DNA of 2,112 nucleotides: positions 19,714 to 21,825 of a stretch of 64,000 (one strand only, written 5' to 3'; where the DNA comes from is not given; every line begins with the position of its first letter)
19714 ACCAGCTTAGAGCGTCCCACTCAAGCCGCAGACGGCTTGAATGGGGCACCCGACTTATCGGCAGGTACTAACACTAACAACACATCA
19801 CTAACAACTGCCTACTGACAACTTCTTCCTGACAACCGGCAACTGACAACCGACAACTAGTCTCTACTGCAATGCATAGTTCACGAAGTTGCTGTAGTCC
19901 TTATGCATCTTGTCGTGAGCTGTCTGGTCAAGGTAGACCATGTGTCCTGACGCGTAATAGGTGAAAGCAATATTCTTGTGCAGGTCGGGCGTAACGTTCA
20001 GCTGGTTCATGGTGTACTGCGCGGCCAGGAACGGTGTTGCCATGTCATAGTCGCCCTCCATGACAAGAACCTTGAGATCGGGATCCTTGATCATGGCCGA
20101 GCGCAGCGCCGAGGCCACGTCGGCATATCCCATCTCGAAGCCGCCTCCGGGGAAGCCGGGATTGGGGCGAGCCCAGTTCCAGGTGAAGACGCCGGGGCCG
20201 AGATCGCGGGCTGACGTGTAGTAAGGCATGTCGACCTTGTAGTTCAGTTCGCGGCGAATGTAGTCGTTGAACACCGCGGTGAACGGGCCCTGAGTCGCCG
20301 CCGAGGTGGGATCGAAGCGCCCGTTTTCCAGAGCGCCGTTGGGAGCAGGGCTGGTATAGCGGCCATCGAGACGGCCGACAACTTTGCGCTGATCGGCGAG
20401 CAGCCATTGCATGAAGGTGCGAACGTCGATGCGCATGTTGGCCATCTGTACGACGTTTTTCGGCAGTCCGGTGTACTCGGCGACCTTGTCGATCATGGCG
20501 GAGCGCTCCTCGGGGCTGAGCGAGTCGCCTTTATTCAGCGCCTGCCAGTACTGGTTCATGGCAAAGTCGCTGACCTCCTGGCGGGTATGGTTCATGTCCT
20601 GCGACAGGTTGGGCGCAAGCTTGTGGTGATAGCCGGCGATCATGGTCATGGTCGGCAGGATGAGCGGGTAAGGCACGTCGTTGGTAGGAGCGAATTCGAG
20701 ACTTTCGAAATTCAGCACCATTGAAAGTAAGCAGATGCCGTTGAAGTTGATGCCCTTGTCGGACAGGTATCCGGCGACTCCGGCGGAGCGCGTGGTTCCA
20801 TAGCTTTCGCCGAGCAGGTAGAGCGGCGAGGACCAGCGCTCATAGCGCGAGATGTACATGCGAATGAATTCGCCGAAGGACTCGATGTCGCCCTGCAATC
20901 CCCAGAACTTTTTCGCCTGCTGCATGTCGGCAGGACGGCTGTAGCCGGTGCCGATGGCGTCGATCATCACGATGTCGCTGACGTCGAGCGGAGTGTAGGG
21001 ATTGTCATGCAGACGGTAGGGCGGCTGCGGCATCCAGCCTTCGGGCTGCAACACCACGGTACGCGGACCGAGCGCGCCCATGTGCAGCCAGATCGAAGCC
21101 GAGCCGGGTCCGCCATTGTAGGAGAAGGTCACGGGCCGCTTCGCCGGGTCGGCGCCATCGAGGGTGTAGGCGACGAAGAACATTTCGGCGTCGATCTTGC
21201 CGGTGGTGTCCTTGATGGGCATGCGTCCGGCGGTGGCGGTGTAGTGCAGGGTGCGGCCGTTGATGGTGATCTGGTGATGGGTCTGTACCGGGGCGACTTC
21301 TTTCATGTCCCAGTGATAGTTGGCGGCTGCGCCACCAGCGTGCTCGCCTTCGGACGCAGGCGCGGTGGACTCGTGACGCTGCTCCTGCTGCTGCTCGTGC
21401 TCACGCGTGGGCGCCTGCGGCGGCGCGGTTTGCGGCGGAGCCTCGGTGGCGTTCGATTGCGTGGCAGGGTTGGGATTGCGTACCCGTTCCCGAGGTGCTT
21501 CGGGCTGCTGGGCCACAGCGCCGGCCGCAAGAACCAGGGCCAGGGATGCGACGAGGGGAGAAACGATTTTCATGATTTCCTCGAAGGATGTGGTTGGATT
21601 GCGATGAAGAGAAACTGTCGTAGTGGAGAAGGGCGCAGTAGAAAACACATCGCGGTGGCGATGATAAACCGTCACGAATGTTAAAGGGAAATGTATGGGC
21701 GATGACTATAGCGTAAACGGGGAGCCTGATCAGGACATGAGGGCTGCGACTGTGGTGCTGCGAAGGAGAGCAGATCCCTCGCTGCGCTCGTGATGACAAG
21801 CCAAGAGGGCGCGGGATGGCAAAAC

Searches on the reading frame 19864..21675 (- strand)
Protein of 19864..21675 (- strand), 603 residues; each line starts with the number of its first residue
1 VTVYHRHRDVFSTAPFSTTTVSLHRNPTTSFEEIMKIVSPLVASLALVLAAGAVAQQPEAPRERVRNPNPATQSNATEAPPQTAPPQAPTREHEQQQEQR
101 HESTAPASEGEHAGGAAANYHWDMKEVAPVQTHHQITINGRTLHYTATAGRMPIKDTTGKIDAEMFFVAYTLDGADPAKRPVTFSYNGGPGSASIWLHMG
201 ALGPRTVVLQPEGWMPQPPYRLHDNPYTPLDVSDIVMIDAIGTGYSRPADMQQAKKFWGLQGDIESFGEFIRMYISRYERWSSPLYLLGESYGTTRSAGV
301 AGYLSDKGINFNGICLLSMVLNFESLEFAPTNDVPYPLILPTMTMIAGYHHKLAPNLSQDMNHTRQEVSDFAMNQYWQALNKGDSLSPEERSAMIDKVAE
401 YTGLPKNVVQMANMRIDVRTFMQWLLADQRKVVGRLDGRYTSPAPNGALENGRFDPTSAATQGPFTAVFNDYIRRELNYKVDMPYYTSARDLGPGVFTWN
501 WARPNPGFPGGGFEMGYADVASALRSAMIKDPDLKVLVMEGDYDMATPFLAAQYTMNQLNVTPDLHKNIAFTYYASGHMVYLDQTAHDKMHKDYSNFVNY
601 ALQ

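Call 21: search_protein_families(library=pfam, max_evalue=0.001, proteins=[window:19864-21675:-])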
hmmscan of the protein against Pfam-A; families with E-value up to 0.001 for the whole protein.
window:19864-21675:- (603 aa): 1 family
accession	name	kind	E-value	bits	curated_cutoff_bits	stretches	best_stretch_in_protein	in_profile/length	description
PF00450.28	Peptidase_S10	-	8.7e-15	55.4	21.9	1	160-293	21-146/420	Serine carboxypeptidase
